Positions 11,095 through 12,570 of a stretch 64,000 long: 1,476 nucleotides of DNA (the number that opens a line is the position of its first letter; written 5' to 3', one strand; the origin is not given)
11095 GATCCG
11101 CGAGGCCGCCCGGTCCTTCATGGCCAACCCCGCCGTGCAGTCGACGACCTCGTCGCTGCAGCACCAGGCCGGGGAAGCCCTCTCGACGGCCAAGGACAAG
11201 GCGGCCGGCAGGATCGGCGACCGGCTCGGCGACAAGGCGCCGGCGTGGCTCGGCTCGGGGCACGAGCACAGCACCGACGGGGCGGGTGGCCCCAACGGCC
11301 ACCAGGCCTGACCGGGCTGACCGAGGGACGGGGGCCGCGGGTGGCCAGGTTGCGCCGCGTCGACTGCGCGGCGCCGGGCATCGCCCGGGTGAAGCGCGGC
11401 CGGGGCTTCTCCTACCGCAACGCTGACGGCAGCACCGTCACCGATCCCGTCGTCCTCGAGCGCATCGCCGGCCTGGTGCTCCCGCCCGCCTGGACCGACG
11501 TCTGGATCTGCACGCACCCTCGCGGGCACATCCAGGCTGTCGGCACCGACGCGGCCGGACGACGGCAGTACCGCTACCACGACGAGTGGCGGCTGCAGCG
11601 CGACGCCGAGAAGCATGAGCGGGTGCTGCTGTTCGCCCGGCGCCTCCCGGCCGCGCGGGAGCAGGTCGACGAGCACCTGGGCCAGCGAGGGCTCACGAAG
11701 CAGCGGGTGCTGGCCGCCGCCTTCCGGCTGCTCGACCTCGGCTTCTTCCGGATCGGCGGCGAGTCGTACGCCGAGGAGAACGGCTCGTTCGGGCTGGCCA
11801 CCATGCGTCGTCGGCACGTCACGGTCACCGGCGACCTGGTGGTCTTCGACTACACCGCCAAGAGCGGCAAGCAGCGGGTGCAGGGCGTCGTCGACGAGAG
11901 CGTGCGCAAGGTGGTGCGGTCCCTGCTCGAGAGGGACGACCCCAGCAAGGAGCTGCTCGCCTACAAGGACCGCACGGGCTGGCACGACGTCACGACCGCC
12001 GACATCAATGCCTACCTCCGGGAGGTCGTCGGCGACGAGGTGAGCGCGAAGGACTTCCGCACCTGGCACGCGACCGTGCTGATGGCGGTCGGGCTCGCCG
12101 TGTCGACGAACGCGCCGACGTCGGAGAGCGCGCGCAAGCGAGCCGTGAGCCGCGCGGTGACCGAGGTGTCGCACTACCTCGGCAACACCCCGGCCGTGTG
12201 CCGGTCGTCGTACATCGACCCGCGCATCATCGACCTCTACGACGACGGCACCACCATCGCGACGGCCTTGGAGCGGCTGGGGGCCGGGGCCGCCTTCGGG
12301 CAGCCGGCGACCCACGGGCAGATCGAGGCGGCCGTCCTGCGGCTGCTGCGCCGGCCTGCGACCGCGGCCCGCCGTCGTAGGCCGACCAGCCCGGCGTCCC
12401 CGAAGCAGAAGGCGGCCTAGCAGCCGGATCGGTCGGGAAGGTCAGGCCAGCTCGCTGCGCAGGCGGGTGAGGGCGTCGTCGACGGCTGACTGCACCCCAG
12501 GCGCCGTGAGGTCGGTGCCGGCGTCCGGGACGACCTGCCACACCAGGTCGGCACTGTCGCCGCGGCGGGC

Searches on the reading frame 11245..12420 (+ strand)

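Call 69: search_protein_families(library=pfam, proteins=[window:11245-12420:+], max_evalue=0.00001)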
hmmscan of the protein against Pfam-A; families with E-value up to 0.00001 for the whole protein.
window:11245-12420:+ (391 aa): 2 families
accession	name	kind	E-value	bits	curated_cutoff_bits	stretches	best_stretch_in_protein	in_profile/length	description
PF01028.25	Topoisom_I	-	6.8e-34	117.6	23.7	1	115-320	4-201/228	Eukaryotic DNA topoisomerase I, catalytic core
PF21338.2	Top1B_N_bact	-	1.2e-23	83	27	1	54-102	1-49/49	Bacterial DNA topoisomerase IB, N-terminal domain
